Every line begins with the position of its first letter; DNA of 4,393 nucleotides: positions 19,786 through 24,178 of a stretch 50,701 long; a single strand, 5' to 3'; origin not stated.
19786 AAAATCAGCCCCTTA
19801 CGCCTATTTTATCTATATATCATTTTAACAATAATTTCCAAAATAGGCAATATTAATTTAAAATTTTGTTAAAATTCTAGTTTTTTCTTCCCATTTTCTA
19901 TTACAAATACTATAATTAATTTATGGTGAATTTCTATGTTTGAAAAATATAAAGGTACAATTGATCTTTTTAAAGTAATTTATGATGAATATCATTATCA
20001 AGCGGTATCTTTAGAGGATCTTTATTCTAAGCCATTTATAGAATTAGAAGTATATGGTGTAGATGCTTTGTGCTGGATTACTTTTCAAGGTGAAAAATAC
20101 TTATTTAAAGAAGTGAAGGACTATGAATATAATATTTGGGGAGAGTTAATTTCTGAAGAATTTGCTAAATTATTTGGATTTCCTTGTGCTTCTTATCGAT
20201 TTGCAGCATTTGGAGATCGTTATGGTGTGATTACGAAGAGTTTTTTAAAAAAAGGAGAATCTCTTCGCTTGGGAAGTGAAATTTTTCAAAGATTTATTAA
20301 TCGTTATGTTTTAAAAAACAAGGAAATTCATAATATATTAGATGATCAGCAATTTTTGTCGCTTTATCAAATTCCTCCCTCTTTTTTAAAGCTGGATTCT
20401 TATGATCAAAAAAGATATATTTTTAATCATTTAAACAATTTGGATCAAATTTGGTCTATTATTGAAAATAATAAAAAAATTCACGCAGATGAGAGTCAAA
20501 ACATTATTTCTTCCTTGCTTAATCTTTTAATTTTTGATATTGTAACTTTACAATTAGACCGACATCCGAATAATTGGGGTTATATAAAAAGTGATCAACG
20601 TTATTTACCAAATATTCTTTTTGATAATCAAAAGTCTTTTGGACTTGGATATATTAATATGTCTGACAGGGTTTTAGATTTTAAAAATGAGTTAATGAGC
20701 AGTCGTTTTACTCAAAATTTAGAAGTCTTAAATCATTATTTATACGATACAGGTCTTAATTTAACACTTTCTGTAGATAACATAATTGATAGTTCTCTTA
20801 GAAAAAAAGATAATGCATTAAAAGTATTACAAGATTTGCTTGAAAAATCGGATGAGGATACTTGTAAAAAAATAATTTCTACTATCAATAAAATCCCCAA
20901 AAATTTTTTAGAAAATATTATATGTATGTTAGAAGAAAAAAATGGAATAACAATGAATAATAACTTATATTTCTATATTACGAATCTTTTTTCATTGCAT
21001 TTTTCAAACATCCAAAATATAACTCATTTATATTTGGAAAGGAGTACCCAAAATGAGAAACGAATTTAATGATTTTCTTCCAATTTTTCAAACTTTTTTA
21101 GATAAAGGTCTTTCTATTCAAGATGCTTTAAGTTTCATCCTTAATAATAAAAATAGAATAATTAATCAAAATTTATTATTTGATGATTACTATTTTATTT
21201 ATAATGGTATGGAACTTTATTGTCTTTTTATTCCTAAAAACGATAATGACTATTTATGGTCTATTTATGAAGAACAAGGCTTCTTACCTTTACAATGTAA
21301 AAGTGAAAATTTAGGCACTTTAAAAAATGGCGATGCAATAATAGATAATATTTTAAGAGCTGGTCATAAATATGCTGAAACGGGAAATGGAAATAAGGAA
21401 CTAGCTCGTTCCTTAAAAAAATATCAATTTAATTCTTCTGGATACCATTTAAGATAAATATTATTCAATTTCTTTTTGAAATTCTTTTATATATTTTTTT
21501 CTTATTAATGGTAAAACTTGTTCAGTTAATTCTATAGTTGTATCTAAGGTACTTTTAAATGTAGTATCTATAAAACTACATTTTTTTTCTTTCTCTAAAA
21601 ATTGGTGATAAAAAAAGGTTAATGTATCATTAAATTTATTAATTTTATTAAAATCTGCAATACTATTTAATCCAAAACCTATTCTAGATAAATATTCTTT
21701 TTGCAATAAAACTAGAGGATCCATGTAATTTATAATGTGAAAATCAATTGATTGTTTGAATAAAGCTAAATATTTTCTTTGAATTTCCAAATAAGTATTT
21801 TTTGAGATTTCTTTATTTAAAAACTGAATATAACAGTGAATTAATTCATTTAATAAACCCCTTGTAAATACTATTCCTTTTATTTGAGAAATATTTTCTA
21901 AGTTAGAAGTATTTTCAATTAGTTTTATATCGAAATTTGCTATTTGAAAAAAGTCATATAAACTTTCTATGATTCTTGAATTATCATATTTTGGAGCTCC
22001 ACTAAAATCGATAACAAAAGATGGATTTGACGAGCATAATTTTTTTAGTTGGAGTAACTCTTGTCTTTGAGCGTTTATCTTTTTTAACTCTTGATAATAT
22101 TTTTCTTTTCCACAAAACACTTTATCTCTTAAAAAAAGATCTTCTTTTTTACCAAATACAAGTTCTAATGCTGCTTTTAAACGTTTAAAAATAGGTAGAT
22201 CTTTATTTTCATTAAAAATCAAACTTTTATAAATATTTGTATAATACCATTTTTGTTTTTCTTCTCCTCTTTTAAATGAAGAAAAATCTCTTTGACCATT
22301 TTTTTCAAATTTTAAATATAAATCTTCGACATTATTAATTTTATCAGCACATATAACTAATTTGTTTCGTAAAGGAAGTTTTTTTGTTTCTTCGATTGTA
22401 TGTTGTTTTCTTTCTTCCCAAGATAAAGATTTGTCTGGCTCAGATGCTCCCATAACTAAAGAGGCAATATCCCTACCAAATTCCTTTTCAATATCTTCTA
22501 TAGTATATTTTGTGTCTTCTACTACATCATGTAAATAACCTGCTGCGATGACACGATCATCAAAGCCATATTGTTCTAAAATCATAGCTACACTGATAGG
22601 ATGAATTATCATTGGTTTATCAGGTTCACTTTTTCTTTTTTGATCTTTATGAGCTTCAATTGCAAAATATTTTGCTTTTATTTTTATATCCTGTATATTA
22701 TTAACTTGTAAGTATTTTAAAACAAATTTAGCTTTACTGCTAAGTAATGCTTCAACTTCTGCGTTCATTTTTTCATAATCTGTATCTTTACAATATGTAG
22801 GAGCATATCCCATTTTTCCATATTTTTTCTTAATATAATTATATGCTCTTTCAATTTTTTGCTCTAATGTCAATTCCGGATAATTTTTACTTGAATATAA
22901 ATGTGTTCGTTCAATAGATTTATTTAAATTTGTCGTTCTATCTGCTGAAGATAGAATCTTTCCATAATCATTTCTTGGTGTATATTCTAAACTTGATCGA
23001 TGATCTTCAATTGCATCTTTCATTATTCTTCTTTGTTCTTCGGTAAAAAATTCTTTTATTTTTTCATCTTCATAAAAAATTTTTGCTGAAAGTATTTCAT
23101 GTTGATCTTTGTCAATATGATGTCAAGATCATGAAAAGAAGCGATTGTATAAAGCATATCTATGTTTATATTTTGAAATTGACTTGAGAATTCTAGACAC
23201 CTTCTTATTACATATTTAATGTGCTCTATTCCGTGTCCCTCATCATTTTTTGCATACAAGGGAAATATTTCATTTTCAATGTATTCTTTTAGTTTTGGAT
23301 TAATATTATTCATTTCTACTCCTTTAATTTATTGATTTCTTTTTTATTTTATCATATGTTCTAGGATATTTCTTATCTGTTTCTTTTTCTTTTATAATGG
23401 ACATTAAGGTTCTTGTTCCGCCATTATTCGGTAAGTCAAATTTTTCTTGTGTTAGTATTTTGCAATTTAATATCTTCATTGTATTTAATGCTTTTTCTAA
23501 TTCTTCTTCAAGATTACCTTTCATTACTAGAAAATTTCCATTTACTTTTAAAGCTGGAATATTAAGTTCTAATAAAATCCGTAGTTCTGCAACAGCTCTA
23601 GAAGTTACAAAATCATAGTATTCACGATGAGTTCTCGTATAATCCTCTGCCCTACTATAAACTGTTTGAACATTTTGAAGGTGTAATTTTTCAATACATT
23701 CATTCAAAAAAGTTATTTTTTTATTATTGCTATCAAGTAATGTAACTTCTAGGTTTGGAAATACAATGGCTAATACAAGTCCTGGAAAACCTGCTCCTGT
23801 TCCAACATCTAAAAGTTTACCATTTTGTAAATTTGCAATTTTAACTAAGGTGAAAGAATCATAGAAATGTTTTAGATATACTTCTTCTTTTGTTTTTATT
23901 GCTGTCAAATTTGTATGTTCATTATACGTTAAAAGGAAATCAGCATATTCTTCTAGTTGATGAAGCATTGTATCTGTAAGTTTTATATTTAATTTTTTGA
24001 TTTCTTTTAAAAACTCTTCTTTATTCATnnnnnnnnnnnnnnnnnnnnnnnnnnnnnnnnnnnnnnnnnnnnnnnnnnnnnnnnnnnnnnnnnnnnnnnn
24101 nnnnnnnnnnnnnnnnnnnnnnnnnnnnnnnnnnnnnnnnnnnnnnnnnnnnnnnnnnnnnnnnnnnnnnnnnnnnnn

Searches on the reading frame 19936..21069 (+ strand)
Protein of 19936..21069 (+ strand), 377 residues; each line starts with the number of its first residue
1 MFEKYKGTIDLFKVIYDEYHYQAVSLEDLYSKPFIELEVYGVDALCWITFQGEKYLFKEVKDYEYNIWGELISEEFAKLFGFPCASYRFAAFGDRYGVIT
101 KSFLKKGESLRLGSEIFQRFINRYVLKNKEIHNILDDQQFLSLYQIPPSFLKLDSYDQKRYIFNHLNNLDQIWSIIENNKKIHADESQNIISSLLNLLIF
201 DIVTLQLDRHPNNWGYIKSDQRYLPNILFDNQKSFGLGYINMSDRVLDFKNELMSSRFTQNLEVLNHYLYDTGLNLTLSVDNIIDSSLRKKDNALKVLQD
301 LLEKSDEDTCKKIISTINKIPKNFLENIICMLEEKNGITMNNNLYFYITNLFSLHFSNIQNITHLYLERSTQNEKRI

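Call 6: search_protein_families(library=ncbifam, proteins=[window:19936-21069:+])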
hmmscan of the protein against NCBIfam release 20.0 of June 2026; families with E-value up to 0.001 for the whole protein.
window:19936-21069:+ (377 aa): 0 families

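Call 13: search_protein_families(library=pfam, proteins=[window:19936-21069:+])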
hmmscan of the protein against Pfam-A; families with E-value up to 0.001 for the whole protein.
window:19936-21069:+ (377 aa): 0 families

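Call 56: search_protein_families(library=pfam, max_evalue=1, proteins=[window:19936-21069:+])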
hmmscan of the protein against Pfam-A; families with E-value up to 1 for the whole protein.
window:19936-21069:+ (377 aa): 2 families
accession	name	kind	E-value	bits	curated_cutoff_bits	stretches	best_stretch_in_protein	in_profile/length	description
PF07804.18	HipA_C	-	0.058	13.5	30.5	1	52-222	20-150/213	HipA-like C-terminal domain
PF06702.18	Fam20C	-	0.13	12.4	26.8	1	178-239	76-135/218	Golgi casein kinase, C-terminal, Fam20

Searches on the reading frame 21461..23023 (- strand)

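Call 6: search_protein_families(library=ncbifam, proteins=[window:21461-23023:-])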
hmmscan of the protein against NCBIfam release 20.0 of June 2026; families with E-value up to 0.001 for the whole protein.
window:21461-23023:- (520 aa): 2 families
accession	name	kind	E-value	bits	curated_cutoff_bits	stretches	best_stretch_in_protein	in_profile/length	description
TIGR00691.1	spoT_relA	subfamily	1.5e-25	89.7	499.2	1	119-235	3-122/687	RelA/SpoT family protein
NF008303.0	PRK11092.1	equivalog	1.1e-19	70.1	947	1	94-216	4-122/702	bifunctional GTP diphosphokinase/guanosine-3',5'-bis pyrophosphate 3'-pyrophosphohydrolase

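Call 13: search_protein_families(library=pfam, proteins=[window:21461-23023:-])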
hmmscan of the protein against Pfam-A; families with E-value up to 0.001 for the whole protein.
window:21461-23023:- (520 aa): 2 families
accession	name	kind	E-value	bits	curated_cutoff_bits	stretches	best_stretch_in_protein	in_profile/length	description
PF13328.12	HD_4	-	5e-19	69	27.2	1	118-235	2-127/156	HD domain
PF01966.28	HD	-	6e-07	30.2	22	1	139-229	2-113/116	HD domain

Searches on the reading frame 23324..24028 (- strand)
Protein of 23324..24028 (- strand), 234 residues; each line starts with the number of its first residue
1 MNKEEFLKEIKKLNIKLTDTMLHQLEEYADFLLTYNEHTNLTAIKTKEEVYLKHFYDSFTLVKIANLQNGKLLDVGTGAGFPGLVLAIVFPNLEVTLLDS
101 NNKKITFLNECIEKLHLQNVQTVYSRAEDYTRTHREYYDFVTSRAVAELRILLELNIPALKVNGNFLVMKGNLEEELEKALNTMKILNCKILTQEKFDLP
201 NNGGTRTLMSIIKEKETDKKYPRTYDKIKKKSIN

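Call 6: search_protein_families(library=ncbifam, proteins=[window:23324-24028:-])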
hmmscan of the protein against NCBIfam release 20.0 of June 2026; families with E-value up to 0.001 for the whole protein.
window:23324-24028:- (234 aa): 12 families
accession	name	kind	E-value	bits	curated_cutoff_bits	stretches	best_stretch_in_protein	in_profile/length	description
TIGR00138.1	rsmG_gidB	equivalog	1.6e-51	174.6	99.5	1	26-199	2-174/183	16S rRNA (guanine(527)-N(7))-methyltransferase RsmG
NF006138.0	PRK08287.1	equivalog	2.3e-11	43.9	210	1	61-196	24-156/189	decarboxylating cobalt-precorrin-6B (C(15))-methyltransferase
NF008992.0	PRK12335.1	equivalog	5.3e-07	29.1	303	1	63-146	117-195/289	SAM-dependent methyltransferase TehB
TIGR02469.1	CbiT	equivalog_domain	1.9e-06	28.2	78.3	1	62-133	13-84/124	precorrin-6Y C5,15-methyltransferase (decarboxylating) subunit CbiT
TIGR03534.1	RF_mod_PrmC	equivalog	2.5e-06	27.2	199.1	1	68-143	88-162/253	peptide chain release factor N(5)-glutamine methyltransferase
NF001786.0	PRK00517.2-4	equivalog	4.5e-06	26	327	1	62-189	137-258/277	50S ribosomal protein L11 methyltransferase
TIGR01983.1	UbiG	equivalog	5e-06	26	102.95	1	48-148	45-127/228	bifunctional 2-polyprenyl-6-hydroxyphenol methylase/3-demethylubiquinol 3-O-methyltransferase UbiG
TIGR00536.1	hemK_fam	subfamily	2.3e-05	23.6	115.5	1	70-126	116-173/286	HemK family protein methyltransferase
NF005640.0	PRK07402.1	equivalog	3e-05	23.7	219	1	68-190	43-167/200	precorrin-6Y C5,15-methyltransferase subunit CbiT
NF008405.0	PRK11207.1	equivalog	4e-05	23.2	218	1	63-159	25-115/198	tellurite resistance methyltransferase TehB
NF011529.0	PRK14968.1-3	equivalog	4e-05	23.1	162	1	43-125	9-89/198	putative methyltransferase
TIGR03533.1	L3_gln_methyl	equivalog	0.00022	20.7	229.7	1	66-142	119-194/284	50S ribosomal protein L3 N(5)-glutamine methyltransferase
